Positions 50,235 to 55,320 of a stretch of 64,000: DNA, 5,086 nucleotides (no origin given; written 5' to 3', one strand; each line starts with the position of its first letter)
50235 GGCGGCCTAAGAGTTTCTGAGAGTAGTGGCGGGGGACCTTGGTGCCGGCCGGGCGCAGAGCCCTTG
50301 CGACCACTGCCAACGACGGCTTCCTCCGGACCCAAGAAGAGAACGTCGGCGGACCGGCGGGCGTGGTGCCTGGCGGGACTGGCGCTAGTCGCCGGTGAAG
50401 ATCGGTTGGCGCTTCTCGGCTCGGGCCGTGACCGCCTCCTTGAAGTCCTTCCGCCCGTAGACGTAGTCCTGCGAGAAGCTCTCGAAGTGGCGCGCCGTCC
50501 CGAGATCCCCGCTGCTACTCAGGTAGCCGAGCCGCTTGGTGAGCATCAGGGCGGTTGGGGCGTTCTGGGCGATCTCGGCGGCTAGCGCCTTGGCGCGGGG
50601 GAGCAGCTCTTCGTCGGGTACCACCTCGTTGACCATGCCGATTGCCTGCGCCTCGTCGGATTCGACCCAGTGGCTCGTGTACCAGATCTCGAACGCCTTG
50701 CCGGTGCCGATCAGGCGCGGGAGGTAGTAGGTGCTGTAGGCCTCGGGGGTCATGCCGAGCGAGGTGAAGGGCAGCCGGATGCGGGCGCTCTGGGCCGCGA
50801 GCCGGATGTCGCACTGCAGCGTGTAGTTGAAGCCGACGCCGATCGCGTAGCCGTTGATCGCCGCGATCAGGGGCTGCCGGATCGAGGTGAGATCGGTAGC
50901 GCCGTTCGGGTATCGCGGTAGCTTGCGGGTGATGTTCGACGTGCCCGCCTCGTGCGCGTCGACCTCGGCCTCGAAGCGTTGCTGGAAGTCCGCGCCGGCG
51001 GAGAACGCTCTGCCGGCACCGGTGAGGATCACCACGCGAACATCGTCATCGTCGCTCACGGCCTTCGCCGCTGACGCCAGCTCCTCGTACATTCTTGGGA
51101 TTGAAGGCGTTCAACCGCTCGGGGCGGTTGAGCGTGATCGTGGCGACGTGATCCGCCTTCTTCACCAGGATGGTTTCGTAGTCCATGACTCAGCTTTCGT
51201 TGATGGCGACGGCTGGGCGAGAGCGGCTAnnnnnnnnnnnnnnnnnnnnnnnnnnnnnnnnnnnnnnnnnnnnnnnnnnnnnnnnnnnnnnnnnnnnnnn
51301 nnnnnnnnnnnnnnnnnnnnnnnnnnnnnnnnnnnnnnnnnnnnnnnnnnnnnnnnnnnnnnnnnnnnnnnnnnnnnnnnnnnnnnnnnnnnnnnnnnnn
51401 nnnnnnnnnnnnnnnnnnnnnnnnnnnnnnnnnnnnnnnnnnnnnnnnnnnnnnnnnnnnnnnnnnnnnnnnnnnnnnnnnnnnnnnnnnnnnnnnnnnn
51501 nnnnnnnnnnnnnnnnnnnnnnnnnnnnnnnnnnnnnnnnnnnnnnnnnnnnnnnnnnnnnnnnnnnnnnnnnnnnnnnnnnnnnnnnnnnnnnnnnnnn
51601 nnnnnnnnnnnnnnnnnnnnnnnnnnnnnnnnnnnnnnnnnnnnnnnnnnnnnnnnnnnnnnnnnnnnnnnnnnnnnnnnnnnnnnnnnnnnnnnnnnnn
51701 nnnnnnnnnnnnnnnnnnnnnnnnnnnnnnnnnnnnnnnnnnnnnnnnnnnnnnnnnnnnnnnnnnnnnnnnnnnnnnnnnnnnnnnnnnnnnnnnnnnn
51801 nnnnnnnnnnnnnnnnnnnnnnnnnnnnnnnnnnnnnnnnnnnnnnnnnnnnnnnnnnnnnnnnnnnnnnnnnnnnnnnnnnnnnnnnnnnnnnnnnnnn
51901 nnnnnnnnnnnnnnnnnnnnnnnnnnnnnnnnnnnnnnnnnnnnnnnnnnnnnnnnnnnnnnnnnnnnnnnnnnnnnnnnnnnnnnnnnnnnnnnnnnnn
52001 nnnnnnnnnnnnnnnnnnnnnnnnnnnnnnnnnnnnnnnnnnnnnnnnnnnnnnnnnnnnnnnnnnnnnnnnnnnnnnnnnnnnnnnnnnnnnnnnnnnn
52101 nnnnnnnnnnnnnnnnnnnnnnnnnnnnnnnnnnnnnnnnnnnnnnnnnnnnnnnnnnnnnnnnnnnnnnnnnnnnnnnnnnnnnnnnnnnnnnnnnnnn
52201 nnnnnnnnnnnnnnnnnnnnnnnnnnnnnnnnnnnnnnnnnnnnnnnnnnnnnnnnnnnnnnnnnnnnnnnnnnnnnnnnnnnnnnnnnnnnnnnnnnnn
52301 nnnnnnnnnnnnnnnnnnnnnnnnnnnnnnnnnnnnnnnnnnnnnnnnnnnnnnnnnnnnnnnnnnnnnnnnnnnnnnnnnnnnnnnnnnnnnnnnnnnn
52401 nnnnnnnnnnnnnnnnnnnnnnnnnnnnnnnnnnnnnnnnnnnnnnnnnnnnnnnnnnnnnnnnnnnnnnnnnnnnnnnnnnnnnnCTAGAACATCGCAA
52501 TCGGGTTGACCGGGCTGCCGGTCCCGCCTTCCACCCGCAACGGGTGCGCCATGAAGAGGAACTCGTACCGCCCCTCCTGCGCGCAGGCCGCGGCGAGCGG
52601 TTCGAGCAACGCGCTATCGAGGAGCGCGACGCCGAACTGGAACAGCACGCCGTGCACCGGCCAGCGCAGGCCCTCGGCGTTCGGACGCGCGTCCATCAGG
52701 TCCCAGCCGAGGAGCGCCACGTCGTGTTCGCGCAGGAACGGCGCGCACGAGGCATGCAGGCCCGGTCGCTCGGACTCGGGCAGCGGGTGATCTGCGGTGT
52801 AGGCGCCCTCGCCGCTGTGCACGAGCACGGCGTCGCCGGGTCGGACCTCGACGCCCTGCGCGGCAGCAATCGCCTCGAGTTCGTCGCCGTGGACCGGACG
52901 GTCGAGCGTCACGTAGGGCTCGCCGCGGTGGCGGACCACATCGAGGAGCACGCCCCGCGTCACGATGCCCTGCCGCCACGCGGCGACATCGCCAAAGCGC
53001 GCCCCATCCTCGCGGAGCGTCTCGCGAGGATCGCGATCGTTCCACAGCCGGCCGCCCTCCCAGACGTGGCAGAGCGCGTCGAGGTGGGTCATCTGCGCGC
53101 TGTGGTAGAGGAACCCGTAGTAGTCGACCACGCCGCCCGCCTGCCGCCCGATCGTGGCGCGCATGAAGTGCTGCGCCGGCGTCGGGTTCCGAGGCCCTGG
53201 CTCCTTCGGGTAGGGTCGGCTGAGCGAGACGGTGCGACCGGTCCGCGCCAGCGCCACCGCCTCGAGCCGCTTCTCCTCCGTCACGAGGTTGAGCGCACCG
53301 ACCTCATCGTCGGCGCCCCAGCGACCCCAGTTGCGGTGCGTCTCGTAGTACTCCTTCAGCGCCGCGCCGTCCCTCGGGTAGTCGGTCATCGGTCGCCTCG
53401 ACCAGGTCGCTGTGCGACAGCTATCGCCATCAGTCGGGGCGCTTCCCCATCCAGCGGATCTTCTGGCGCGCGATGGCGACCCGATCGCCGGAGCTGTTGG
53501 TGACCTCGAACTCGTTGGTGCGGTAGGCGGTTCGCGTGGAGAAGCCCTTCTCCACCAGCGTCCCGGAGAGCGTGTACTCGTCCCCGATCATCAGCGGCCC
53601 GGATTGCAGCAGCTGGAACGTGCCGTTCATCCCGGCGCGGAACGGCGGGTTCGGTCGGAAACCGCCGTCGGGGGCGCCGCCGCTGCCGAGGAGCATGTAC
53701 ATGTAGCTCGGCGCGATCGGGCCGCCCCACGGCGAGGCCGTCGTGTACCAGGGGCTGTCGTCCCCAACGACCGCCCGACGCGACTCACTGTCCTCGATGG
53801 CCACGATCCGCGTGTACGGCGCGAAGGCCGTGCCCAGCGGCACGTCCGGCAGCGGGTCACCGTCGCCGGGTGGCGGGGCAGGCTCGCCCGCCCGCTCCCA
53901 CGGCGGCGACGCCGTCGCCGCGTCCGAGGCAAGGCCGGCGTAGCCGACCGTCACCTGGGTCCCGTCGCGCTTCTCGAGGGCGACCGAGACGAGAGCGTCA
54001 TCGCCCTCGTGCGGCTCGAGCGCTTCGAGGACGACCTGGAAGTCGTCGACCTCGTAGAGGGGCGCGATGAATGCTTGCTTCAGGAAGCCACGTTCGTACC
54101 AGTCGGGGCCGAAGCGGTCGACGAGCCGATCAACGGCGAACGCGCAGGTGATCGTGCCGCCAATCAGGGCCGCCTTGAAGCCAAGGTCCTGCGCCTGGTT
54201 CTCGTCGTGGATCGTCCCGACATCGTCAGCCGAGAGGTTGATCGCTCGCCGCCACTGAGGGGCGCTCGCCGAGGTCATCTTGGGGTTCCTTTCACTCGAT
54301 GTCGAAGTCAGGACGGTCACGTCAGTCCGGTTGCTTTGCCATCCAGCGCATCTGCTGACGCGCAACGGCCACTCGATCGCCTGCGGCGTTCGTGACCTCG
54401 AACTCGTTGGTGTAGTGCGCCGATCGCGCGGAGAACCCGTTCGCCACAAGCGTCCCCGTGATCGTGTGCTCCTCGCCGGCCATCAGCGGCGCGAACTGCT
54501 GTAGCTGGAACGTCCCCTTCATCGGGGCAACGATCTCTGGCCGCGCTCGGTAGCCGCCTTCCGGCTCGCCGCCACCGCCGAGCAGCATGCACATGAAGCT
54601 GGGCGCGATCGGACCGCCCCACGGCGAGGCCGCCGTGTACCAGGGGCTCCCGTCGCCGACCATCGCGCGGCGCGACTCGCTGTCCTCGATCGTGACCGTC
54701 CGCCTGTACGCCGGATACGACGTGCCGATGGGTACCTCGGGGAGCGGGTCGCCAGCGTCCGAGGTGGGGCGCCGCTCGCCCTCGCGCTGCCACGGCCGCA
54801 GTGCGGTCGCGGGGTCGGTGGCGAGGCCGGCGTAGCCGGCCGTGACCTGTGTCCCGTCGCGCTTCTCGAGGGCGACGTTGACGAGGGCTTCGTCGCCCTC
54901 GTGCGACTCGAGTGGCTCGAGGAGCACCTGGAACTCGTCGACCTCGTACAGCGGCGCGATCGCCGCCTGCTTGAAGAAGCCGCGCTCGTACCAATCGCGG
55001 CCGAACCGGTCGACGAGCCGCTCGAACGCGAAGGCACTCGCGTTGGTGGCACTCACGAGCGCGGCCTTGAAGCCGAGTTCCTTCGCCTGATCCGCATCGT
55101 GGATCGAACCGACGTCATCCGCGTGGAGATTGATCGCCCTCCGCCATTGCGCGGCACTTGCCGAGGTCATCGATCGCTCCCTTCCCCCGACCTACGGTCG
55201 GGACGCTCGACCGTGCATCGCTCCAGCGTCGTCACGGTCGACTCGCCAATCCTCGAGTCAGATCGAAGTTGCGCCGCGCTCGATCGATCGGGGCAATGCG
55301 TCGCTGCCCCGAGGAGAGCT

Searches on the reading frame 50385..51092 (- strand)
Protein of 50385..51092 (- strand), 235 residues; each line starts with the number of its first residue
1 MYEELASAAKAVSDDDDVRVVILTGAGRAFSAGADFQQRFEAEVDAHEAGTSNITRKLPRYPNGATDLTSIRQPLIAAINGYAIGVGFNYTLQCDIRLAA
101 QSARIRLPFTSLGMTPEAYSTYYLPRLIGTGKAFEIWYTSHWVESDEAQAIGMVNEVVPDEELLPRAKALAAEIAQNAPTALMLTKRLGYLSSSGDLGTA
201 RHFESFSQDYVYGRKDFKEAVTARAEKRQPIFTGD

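Call 10: search_protein_families(library=pfam, proteins=[window:50385-51092:-])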
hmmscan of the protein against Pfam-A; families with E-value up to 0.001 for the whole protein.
window:50385-51092:- (235 aa): 2 families
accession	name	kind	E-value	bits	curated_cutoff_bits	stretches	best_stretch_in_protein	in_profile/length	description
PF00378.25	ECH_1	-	2.9e-48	164.8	27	1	2-234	25-250/251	Enoyl-CoA hydratase/isomerase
PF16113.10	ECH_2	-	1.2e-20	74.7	27.2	1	1-172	19-186/335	Enoyl-CoA hydratase/isomerase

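Call 51: search_protein_families(library=ncbifam, proteins=[window:50385-51092:-], max_evalue=1e-10)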
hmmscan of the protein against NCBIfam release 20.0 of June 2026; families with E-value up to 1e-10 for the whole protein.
window:50385-51092:- (235 aa): 65 families (the best 25 are shown)
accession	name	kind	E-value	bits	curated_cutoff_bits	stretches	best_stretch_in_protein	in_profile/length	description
NF006109.0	PRK08260.1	subfamily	2.6e-51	174.6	320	1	1-234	32-277/296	enoyl-CoA hydratase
NF006699.0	PRK09245.1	subfamily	1.7e-50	171.7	354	1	3-234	34-265/266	crotonase/enoyl-CoA hydratase family protein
NF005802.0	PRK07657.1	equivalog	2e-49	168.4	363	1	2-234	33-259/260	enoyl-CoA hydratase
NF004857.0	PRK06210.1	equivalog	4.8e-47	160.7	341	1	2-234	38-274/275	enoyl-CoA hydratase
NF051848.1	EnCoAHydtEchA19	equivalog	7.7e-47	160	400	1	1-234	28-257/258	enoyl-CoA hydratase EchA19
NF004475.0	PRK05809.1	subfamily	2.3e-45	155.1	394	1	3-233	34-258/260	short-chain-enoyl-CoA hydratase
NF004635.0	PRK05981.1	equivalog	1.2e-43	149.6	351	1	1-234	32-265/266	enoyl-CoA hydratase/isomerase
NF005803.0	PRK07658.1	equivalog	4.5e-43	147.5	313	1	3-234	31-256/257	enoyl-CoA hydratase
NF004781.0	PRK06127.1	subfamily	3.5e-42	144.9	291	1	1-234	39-268/269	enoyl-CoA hydratase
NF004519.0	PRK05864.1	equivalog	4.4e-42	144.3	337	1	5-234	42-274/276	enoyl-CoA hydratase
TIGR02280.1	PaaB1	equivalog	2.5e-40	138.6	345.15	1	1-234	27-255/256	2-(1,2-epoxy-1,2-dihydrophenyl)acetyl-CoA isomerase PaaG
NF006107.0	PRK08258.1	equivalog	1.5e-39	136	330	1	2-235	46-277/277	enoyl-CoA hydratase family protein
NF006007.0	PRK08138.1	subfamily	2.4e-39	135.3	355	1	3-234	38-260/261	enoyl-CoA hydratase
NF004840.0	PRK06190.1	equivalog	3.2e-39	135.1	253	1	3-201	34-225/260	enoyl-CoA hydratase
NF004796.0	PRK06144.1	subfamily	1.4e-38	132.8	272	1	1-234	36-261/262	enoyl-CoA hydratase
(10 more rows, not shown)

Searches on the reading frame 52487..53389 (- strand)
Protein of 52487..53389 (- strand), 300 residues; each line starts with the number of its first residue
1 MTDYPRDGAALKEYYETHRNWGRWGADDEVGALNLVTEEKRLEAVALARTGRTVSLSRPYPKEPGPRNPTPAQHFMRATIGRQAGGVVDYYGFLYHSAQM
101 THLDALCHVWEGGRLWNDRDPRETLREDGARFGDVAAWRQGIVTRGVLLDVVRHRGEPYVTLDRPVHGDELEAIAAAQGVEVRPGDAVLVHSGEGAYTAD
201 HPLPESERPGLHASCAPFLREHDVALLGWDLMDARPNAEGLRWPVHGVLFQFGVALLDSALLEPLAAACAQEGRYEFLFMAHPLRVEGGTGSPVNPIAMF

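Call 10: search_protein_families(library=pfam, proteins=[window:52487-53389:-])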
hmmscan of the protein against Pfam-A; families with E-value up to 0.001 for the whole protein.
window:52487-53389:- (300 aa): 1 family
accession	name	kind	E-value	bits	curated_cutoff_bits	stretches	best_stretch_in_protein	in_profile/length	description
PF04199.19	Cyclase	-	1.2e-15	58.4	23.1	1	100-233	29-139/142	Putative cyclase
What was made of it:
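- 52487..53389 (-): PF04199 'putative cyclase'-like protein, from the superfamily of kynurenine-formamidase-type metal hydrolases, 300 aa. Call 10.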

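Call 51: search_protein_families(library=ncbifam, proteins=[window:52487-53389:-], max_evalue=1e-10)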
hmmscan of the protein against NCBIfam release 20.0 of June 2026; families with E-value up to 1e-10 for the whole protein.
window:52487-53389:- (300 aa): 0 families

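Call 81: search_solved_structures(query=window:52487-53389:-, max_evalue=0.01, show_alignments=1)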
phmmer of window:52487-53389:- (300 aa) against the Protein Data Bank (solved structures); distinct sequences matched with E-value up to 0.01: 3.
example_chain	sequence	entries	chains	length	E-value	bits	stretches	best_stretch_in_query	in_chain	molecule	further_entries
5ibz_A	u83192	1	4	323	4.7e-31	111.4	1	8-299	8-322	Uncharacterized protein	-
4cz1_A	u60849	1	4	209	0.00073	22.1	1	208-297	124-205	KYNURENINE FORMAMIDASE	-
4co9_A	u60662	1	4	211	0.00075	22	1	208-297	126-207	KYNURENINE FORMAMIDASE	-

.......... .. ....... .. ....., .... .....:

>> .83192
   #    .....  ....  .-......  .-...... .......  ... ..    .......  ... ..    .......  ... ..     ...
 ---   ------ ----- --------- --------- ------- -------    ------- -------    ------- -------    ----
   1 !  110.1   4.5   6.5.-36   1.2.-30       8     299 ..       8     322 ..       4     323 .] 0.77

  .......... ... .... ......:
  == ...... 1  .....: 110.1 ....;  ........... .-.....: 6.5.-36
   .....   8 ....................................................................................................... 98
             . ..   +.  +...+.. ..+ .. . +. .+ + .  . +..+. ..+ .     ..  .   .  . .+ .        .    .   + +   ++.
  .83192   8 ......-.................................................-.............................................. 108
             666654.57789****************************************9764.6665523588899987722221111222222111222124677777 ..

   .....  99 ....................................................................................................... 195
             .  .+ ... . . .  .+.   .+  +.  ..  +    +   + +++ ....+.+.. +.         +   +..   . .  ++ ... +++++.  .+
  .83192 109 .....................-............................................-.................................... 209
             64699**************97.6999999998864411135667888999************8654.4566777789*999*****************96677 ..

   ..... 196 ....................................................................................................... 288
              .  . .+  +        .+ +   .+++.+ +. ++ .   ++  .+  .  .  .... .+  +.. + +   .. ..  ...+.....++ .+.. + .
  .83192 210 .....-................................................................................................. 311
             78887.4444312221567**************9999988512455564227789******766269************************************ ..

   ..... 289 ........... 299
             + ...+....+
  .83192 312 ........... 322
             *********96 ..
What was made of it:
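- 52487..53389 (-): Best PDB hit is 5ibz, an uncharacterised protein, E 4.7e-31 (call 81).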

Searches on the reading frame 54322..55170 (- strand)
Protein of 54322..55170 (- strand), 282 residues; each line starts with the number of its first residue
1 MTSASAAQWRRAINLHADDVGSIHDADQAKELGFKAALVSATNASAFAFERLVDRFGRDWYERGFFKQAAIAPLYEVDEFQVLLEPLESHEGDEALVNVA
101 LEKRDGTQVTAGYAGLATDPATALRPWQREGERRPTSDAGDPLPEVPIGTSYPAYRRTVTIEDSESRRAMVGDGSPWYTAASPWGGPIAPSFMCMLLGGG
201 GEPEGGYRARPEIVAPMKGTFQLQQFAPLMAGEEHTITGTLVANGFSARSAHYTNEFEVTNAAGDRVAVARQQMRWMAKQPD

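Call 10: search_protein_families(library=pfam, proteins=[window:54322-55170:-])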
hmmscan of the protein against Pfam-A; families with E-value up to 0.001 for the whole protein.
window:54322-55170:- (282 aa): 0 families

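Call 32: search_protein_families(library=pfam, proteins=[window:54322-55170:-], max_evalue=5)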
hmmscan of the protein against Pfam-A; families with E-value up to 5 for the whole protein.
window:54322-55170:- (282 aa): 0 families
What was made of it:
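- On MaoC-like (R)-hydratase / double-hotdog (hypA, hypB): No Pfam hit even at E 5 (call 32).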

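Call 33: search_solved_structures(query=window:54322-55170:-, max_evalue=10, show_alignments=1)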
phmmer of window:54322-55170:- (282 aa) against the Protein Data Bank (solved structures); distinct sequences matched with E-value up to 10: 0.

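Call 41: find_homologous_proteins(query=window:54322-55170:-, max_evalue=0.00001)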
Query window:54322-55170:- (282 aa): 66 proteins with E <= 0.00001 among 3150 candidates.
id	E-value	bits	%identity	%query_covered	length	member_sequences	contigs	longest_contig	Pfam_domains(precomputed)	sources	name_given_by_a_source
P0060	8.7e-187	637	100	100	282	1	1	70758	-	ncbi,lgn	-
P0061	7.5e-129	447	71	100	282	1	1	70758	-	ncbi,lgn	-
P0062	8.5e-107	375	62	99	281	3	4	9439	-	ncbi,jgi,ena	jgi:hypothetical protein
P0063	1.6e-101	357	60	100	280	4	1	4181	-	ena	-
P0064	2.3e-96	341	57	98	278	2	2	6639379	-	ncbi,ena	-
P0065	6.3e-96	339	56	99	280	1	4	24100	-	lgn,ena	-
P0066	3.4e-95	337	57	99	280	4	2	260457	-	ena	-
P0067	4.5e-78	281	51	100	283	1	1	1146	-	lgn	-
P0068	4.1e-75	271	51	95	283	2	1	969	-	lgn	-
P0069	6.6e-75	270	49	97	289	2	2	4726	-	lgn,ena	-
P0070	8.7e-73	263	49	99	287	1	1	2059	-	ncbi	-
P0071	2.8e-71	258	48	96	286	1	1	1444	-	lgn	-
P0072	4.3e-71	258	49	99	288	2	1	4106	-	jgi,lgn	jgi:hypothetical protein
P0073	2.7e-70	255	49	96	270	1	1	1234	-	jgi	-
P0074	3.9e-70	254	47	99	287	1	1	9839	PF01575.26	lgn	-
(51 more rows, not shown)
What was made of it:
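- On MaoC-like (R)-hydratase / double-hotdog (hypA, hypB): One homologue carries PF01575, and three are labelled 'acyl dehydratase' by JGI (call 41).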

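Call 42: find_encoding_contigs(protein=P0064, flank=10000, max_places=2)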
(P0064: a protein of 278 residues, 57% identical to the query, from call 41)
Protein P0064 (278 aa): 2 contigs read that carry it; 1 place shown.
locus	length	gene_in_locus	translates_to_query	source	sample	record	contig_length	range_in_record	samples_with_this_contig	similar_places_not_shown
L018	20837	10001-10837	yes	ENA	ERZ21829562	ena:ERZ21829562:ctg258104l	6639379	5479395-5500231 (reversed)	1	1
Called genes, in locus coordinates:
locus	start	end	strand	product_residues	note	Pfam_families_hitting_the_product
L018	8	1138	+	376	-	PF00196:GerE (faint)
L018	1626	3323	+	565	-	PF00496:SBP_bac_5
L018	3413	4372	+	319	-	PF19300:BPD_transp_1_N, PF00528:BPD_transp_1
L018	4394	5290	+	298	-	PF12911:OppC_N, PF00528:BPD_transp_1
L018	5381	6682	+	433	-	PF01011:PQQ (faint), PF13570:Beta-prop_ACSF4, PF13360:PQQ_2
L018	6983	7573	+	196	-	-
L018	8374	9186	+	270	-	PF00378:ECH_1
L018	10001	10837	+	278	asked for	-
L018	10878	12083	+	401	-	PF02515:CoA_transf_3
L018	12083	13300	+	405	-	PF02515:CoA_transf_3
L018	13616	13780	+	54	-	-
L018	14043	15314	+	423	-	PF11376:DUF3179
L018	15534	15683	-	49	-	PF02615:Ldh_2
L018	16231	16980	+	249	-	PF00149:Metallophos, PF12850:Metallophos_2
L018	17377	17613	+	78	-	-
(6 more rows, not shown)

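Call 53: predict_structure(alignment_id=A2)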
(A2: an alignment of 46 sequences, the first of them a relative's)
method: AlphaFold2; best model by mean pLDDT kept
length: 282 residues; sequences in the alignment: 46
mean_pLDDT: 91.4   pTM: 0.90
mean pLDDT of the five models: 91.4, 91.0, 90.9, 90.7, 90.0
residues with pLDDT >= 90: 219; 70-90: 45; 50-70: 13; < 50: 5
segments of 3 or more residues with pLDDT < 50: 1-3
pLDDT, mean of each block of 10 residues (from residue 1): 70 90 88 90 95 98 98 95 97 97 97 98 96 82 92 94 97 97 98 85 56 84 98 96 92 95 98 90 79
secondary structure, 60 per line:
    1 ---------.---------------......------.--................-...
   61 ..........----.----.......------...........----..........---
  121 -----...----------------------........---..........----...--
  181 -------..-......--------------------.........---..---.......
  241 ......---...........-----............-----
elements in order: H26-31 H41-56 H58-63 E64-70 E80-86 E93-103 E108-117 E151-158 H162-171 H191-196 E217-225 E234-246 E250-260 E266-277
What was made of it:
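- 54322..55170 (-): hypA: double-hotdog MaoC-like hydratase/dehydratase, 282 aa, with no Pfam hit. AF2 model with pLDDT 91.4 (call 53).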

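Call 56: fold_search(model_id=the predicted structure, library=pdb)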
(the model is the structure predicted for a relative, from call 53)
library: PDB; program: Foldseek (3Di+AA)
matches with E <= 10: 1347; with E <= 0.001: 209
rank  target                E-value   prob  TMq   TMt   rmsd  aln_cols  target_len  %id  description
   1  5i7n                  7.4e-12  1.00  0.56  0.50   9.9       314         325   17  MaoC-like dehydratase (released 2016-07-06)
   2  8hgn                  1.2e-10  1.00  0.58  0.48   8.3       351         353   11  Crystal structure of MeaC (Mesaconyl-CoA hydratase) (released 2023-09-27)
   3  4e3e_A                1.5e-10  1.00  0.58  0.49   8.0       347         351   11  CRYSTAL STRUCTURE OF putative MaoC domain protein dehydratase from Chloroflexus aurantiacus J-10-fl (released 2012-03-21)
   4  4v12                  1.6e-10  1.00  0.56  0.49   9.5       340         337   16  Crystal structure of the MSMEG_6754 dehydratase from Mycobacterium smegmatis (released 2015-03-18)
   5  2bi0                  2.0e-09  1.00  0.62  0.54   7.8       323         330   11  RV0216, A conserved hypothetical protein from Mycobacterium tuberculosis that is essential for bacterial survival during (released 2005-04-25)
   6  4r9z_B                3.7e-09  1.00  0.47  0.52  11.2       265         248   11  Mycobacterium avium subs paratuberculosis tesB protein MAP1729c (released 2014-10-08)
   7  3khp_A                6.9e-09  1.00  0.49  0.48   8.7       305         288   16  Crystal structure of a possible dehydrogenase from Mycobacterium tuberculosis at 2.3A resolution (released 2009-12-01)
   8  4r4u_C                8.6e-09  1.00  0.41  0.43  15.2       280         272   10  Crystal structure of acyl-CoA thioesterase tesB from Yersinia pestis in complex with coenzyme A (released 2015-04-15)
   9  4qfw_A                1.1e-08  1.00  0.40  0.43  15.1       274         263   10  Crystal structure of acyl-CoA thioesterase tesB from Yersinia pestis (released 2014-06-04)
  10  4r9z_A                1.4e-08  1.00  0.47  0.53  10.5       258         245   12  Mycobacterium avium subs paratuberculosis tesB protein MAP1729c (released 2014-10-08)
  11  3khp_B                1.4e-08  1.00  0.47  0.46   9.0       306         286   19  Crystal structure of a possible dehydrogenase from Mycobacterium tuberculosis at 2.3A resolution (released 2009-12-01)
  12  3khp_D                1.7e-08  1.00  0.48  0.50   7.9       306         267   17  Crystal structure of a possible dehydrogenase from Mycobacterium tuberculosis at 2.3A resolution (released 2009-12-01)
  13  3rqb_A                1.7e-08  1.00  0.42  0.44  12.7       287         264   14  Crystal Structure of Conserved Protein of Unknown Function with Hot dog Fold from Alicyclobacillus acidocaldarius (released 2011-05-18)
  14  3rqb_B                1.9e-08  1.00  0.40  0.42  13.9       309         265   13  Crystal Structure of Conserved Protein of Unknown Function with Hot dog Fold from Alicyclobacillus acidocaldarius (released 2011-05-18)
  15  7mku_B                2.1e-08  1.00  0.48  0.46   8.8       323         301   10  Crystal Structure of ENOYL COA-HYDRATASE2 from Arabidopsis thaliana (released 2022-05-11)
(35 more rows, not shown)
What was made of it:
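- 54322..55170 (-): Foldseek top hits are 5i7n, 8hgn (MeaC mesaconyl-CoA hydratase), 4e3e and Rv0216 (call 56).
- On MaoC-like (R)-hydratase / double-hotdog (hypA, hypB): Foldseek E 7e-12 to 1e-7 to MaoC-like dehydratases and MeaC, with TM 0.56-0.62 (calls 53, 56).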
